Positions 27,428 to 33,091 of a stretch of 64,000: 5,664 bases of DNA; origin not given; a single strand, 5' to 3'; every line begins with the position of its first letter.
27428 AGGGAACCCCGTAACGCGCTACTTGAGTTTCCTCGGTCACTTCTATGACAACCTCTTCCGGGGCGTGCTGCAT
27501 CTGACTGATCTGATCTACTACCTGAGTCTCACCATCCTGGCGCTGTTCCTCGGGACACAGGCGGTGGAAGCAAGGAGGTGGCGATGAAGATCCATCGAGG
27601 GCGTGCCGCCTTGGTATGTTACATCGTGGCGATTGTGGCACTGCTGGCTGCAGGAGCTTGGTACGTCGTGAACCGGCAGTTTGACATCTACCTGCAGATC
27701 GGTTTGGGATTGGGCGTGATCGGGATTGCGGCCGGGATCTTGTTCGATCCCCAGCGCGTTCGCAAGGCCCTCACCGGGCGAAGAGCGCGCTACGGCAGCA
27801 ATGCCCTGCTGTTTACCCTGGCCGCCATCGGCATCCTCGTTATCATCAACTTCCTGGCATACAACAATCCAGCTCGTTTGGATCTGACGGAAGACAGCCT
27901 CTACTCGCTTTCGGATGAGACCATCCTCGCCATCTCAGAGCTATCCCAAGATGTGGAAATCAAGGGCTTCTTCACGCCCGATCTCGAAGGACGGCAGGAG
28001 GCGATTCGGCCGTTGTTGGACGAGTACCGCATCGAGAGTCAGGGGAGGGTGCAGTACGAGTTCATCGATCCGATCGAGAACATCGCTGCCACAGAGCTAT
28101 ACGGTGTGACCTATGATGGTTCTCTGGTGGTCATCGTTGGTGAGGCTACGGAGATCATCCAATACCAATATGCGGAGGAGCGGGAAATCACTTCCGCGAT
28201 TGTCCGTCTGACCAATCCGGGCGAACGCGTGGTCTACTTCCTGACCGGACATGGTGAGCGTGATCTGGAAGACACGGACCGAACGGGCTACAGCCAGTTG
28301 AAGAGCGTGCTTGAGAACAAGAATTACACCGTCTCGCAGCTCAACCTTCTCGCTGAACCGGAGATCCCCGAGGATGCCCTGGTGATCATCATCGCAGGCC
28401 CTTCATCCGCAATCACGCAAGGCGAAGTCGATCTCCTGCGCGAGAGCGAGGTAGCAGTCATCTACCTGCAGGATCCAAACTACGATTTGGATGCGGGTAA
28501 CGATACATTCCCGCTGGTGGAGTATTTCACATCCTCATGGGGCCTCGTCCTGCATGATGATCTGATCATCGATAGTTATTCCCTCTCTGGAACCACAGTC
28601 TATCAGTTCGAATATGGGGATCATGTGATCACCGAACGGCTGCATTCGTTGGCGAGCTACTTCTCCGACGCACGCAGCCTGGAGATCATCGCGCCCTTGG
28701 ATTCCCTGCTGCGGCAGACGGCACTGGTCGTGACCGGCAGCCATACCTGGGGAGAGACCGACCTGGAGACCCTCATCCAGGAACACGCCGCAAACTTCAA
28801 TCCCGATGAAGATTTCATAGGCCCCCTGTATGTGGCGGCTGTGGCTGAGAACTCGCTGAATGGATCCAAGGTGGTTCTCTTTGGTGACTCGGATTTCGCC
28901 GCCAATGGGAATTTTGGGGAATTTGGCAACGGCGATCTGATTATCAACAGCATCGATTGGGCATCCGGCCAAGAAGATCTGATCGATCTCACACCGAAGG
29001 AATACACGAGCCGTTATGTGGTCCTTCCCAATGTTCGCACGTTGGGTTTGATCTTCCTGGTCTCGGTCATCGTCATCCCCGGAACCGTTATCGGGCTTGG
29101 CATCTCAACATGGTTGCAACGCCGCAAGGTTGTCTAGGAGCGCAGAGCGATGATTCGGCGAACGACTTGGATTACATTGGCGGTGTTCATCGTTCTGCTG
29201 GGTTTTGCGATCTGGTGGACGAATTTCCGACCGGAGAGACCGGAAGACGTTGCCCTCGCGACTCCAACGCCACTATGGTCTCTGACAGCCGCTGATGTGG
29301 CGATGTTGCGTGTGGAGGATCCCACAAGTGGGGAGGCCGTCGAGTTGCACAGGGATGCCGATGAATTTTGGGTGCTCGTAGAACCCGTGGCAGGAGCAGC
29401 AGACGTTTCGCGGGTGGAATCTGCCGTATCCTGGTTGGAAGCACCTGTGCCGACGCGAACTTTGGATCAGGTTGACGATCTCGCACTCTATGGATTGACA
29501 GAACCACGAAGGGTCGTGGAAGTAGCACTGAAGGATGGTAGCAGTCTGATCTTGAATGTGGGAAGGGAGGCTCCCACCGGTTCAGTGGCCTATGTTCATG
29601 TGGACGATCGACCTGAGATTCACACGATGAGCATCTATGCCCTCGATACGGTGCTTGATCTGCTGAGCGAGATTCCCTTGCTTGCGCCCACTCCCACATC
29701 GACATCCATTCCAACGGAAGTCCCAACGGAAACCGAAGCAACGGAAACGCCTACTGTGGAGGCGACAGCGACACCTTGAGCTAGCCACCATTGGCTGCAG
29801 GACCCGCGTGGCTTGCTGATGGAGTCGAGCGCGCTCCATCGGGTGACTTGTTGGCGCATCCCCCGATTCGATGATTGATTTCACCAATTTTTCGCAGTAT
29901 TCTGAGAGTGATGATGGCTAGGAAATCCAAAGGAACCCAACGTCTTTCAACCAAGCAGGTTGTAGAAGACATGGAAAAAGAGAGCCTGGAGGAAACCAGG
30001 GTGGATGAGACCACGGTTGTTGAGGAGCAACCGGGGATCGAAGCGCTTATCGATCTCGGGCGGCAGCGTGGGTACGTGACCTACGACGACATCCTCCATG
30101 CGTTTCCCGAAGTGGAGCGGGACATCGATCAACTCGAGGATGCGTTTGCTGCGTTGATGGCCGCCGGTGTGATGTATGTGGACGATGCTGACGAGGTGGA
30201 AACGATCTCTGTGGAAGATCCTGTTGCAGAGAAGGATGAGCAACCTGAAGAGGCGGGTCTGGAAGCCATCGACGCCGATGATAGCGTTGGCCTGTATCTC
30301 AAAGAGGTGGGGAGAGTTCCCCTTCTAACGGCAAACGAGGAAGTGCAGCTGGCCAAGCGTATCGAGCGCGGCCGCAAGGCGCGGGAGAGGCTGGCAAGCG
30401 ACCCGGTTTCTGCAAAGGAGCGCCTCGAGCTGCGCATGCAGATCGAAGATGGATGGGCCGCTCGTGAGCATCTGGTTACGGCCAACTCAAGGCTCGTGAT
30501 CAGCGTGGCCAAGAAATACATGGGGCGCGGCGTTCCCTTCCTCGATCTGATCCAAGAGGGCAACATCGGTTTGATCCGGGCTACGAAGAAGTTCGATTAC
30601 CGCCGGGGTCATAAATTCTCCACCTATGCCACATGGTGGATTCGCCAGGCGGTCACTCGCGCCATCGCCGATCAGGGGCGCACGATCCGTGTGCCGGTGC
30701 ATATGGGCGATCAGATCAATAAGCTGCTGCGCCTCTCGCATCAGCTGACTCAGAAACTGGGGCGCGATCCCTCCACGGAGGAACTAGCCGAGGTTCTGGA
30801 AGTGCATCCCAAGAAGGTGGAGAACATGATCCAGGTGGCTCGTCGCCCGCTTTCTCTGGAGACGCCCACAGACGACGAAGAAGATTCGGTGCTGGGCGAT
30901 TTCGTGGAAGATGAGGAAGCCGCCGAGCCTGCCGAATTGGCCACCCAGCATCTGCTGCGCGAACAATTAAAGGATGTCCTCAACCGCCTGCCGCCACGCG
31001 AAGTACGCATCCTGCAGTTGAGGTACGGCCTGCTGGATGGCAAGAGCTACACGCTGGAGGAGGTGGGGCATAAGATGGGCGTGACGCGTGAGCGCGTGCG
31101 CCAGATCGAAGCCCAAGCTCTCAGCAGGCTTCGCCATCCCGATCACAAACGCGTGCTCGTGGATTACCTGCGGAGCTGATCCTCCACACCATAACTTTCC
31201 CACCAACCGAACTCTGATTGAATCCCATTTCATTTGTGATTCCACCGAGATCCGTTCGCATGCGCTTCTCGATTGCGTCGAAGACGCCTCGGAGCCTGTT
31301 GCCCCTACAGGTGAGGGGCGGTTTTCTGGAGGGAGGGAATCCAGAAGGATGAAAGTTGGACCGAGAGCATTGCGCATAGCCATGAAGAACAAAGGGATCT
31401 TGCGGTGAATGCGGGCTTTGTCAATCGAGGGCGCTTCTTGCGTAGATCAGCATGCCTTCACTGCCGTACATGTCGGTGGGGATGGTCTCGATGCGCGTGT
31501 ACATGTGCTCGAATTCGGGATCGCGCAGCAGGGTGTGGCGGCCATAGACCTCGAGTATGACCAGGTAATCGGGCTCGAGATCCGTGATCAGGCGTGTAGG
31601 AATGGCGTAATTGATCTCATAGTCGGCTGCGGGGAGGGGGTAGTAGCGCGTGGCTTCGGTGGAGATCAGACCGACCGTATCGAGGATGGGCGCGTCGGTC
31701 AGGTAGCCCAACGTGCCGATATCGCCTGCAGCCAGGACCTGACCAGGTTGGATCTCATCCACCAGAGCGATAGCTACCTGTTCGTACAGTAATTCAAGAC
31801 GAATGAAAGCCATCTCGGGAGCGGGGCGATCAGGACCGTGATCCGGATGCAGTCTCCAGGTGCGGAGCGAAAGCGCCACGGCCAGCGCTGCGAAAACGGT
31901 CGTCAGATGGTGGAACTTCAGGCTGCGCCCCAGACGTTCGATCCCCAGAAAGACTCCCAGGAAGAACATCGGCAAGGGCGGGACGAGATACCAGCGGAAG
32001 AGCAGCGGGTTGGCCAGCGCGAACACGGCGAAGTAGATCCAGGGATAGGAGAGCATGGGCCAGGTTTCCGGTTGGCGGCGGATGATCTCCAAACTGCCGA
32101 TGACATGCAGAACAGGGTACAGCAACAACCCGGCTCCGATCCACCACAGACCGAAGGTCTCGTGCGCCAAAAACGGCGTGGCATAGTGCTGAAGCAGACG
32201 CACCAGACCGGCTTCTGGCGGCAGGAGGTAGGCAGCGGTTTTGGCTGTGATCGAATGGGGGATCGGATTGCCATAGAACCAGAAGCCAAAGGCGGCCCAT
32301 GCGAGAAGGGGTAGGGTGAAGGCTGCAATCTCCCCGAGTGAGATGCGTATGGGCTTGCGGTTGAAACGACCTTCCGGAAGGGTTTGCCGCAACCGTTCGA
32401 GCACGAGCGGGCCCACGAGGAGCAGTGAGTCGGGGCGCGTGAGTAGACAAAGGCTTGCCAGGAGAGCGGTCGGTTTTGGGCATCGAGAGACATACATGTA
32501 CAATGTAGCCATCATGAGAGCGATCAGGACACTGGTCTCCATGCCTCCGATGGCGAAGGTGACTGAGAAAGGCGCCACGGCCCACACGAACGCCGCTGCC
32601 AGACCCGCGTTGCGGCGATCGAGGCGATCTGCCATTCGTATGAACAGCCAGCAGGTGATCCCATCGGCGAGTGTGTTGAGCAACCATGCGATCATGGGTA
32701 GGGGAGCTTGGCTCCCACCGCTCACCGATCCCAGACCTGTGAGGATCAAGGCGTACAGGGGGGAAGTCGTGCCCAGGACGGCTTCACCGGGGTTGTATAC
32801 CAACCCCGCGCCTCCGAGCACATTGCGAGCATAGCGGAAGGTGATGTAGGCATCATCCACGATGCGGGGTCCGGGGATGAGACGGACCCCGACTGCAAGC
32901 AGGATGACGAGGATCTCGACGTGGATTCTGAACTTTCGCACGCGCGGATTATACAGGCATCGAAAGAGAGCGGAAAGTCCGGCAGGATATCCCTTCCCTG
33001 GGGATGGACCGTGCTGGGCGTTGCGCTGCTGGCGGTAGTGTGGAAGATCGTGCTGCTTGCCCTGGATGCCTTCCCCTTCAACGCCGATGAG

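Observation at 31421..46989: Uninterrupted array of ten GT-C-like polytopic membrane proteins (~15.6 kb) with no cytoplasmic glycosylation genes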

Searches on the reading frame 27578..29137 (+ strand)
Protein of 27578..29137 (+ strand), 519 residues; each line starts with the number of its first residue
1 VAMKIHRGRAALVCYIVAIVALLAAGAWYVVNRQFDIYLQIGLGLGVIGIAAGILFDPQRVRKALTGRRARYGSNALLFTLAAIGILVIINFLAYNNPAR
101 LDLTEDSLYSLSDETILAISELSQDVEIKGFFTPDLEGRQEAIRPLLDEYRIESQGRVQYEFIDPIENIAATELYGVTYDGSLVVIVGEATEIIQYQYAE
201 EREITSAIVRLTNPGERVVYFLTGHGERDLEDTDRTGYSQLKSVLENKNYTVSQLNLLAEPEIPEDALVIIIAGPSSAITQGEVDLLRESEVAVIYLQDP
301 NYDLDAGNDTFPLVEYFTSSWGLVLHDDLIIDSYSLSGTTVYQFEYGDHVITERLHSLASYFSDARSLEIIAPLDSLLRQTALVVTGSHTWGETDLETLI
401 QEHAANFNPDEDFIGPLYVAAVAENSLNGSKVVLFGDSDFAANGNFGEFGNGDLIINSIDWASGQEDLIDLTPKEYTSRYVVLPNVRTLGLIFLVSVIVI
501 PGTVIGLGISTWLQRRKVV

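Call 8: search_protein_families(library=pfam, proteins=[window:27578-29137:+], max_evalue=0.001)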
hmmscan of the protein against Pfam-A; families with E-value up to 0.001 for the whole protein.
window:27578-29137:+ (519 aa): 3 families
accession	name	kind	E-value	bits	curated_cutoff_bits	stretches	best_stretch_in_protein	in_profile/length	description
PF09822.16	ABC_transp_aux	-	1.7e-15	57.4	34.7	1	217-458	2-288/288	ABC-type uncharacterized transport system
PF23357.1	DUF7088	-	1.3e-13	51.4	27.8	1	105-173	1-77/105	Domain of unknown function (DUF7088)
PF14258.12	DUF4350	-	2e-05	25.4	30.4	0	232-288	3-59/181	Domain of unknown function (DUF4350)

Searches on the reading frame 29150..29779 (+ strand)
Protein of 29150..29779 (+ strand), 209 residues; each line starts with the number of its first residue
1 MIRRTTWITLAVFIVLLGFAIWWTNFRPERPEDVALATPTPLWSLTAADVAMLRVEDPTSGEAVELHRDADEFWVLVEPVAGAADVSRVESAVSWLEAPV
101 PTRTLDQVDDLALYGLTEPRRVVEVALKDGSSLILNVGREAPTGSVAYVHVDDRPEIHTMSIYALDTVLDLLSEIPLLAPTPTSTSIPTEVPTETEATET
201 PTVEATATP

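Call 8: search_protein_families(library=pfam, proteins=[window:29150-29779:+], max_evalue=0.001)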
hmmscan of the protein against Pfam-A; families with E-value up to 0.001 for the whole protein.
window:29150-29779:+ (209 aa): 1 family
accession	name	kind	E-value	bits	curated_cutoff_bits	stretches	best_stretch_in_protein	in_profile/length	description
PF14238.11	DUF4340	-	8.9e-09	36.3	25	1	74-166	1-93/183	Domain of unknown function (DUF4340)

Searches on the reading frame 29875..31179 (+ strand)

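Call 8: search_protein_families(library=pfam, proteins=[window:29875-31179:+], max_evalue=0.001)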
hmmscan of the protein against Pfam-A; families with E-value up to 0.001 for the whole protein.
window:29875-31179:+ (434 aa): 7 families
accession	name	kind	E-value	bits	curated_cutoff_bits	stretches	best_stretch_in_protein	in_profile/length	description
PF04539.22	Sigma70_r3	-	1.2e-25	89.9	25.3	1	280-354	2-76/78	Sigma-70 region 3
PF04542.20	Sigma70_r2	-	4.2e-23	81.4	24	1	200-270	1-71/71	Sigma-70 region 2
PF04545.22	Sigma70_r4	-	1.5e-18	66.5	24.1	1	368-421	1-50/50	Sigma-70, region 4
PF00140.25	Sigma70_r1_2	-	4.3e-16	59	22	1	136-169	1-34/34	Sigma-70 factor, region 1.2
PF03979.19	Sigma70_r1_1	-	9.4e-14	51.6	22.5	1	52-125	4-76/81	Sigma-70 factor, region 1.1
PF08281.18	Sigma70_r4_2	-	3.2e-05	23.9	25.7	0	300-324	28-52/54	Sigma-70, region 4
PF20024.5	DUF6432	-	9.5e-05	23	29.6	1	79-126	37-84/97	Family of unknown function (DUF6432)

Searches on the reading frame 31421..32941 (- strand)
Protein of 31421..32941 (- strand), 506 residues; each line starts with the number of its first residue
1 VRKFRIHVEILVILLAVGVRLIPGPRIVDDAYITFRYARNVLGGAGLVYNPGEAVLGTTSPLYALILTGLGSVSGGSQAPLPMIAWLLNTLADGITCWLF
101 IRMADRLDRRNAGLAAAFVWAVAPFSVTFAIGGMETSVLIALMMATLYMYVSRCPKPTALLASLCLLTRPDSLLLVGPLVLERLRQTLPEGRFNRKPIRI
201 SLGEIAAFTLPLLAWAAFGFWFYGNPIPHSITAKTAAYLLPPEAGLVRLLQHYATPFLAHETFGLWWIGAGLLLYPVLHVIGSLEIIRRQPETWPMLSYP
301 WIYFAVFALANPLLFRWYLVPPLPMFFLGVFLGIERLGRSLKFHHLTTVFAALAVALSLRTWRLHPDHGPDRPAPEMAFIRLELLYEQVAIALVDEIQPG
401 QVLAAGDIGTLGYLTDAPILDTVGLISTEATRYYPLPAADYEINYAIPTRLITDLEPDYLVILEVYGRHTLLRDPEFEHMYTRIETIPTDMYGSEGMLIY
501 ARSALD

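Call 5: search_protein_families(library=pfam, proteins=[window:31421-32941:-], max_evalue=0.1)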
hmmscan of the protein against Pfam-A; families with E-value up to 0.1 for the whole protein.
window:31421-32941:- (506 aa): 2 families
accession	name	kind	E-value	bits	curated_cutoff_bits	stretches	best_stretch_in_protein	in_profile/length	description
PF13231.12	PMT_2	-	0.0039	17.9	26.1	1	61-168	4-114/160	Dolichyl-phosphate-mannose-protein mannosyltransferase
PF03901.23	Glyco_transf_22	-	0.019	14.6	23.8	1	116-209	118-216/414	Alg9-like mannosyltransferase family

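Call 6: search_protein_families(library=ncbifam, proteins=[window:31421-32941:-], max_evalue=0.1)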
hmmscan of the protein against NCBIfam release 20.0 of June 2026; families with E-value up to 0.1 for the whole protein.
window:31421-32941:- (506 aa): 2 families
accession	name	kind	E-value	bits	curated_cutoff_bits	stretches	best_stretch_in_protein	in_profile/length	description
NF046093.1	AZOBR_p60025_fam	subfamily_domain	1.4e-07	31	150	1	62-186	96-214/232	AZOBR_p60025 family cell surface glycopolymer formation protein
NF041481.1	beta_arabfuran_tase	equivalog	4.9e-05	21.6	1050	1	26-152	26-157/633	terminal beta-(1->2)-arabinofuranosyltransferase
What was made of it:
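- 31421..32941 (-): G1: AftB-like GT-C, 506 aa, invariant DD (D29, D30), with a C-terminal soluble domain. Sub-threshold hits to PMT_2, Glyco_transf_22, AftB and AZOBR_p60025 (calls 5, 6).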

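Call 76: search_solved_structures(query=A4, max_evalue=10)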
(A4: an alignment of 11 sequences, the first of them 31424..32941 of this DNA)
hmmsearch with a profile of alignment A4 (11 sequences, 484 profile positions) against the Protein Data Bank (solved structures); distinct sequences matched with E-value up to 10: 3.
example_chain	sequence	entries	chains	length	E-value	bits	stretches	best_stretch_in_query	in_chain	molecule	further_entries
9dlf_C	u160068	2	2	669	5e-12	48.7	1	19-369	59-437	Arabinosyltransferase AftB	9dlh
4idh_A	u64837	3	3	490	0.83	11.7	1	357-397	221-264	Gene 2 protein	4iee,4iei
4ife_A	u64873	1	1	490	0.83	11.7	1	357-397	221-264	Gene 2 protein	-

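Call 77: search_protein_families(library=ncbifam, alignment_id=A4, max_evalue=0.01)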
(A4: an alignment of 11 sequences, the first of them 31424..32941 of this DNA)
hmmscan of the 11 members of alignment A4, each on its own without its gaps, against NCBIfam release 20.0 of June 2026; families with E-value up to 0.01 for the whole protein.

A. member 1, window:31424-32941:- (506 aa): 2 families
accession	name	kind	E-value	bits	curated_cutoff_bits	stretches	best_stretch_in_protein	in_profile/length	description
NF046093.1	AZOBR_p60025_fam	subfamily_domain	1.4e-07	31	150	1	62-186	96-214/232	AZOBR_p60025 family cell surface glycopolymer formation protein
NF041481.1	beta_arabfuran_tase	equivalog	4.9e-05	21.6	1050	1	26-152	26-157/633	terminal beta-(1->2)-arabinofuranosyltransferase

B. families by the number of members that match (of 11 scanned): 3 families
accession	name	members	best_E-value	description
NF047440.1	LA3751_2_3_fam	5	1.8e-13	LA_3751/LA_3752 family putative glycosyltransferase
NF046093.1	AZOBR_p60025_fam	5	2.4e-08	AZOBR_p60025 family cell surface glycopolymer formation protein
NF041481.1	beta_arabfuran_tase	5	6.3e-07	terminal beta-(1->2)-arabinofuranosyltransferase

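Call 88: search_solved_structures(query=A4, max_evalue=0.001, show_alignments=1)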
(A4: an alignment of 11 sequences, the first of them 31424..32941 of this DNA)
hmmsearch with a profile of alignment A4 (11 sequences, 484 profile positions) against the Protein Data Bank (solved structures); distinct sequences matched with E-value up to 0.001: 1.
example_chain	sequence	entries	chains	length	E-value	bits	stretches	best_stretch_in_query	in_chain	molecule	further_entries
9dlf_C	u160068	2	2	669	5e-12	48.7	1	19-369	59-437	Arabinosyltransferase AftB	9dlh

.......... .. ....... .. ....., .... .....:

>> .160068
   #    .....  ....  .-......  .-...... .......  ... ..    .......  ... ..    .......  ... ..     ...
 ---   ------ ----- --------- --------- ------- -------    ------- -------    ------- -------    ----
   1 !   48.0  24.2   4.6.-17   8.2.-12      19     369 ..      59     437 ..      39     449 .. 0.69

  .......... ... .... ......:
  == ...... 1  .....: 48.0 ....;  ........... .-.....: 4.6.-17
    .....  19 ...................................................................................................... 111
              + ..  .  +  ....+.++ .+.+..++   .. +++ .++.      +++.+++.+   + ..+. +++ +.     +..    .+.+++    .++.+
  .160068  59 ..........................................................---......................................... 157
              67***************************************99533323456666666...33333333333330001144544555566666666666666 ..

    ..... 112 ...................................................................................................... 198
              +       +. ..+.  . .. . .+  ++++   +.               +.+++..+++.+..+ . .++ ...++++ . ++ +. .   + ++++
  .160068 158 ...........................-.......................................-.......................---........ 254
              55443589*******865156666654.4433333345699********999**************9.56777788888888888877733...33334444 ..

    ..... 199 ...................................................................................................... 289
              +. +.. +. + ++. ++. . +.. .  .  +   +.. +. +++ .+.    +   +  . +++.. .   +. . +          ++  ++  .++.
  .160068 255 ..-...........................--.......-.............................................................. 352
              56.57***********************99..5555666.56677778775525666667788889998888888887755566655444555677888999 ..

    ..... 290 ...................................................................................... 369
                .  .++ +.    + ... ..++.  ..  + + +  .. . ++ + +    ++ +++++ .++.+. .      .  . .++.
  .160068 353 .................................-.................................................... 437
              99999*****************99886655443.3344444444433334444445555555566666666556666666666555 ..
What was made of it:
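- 31421..32941 (-): The G1/G10 profile hits AftB 9dlf_C at E=5e-12 over the transmembrane module (calls 76, 88).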
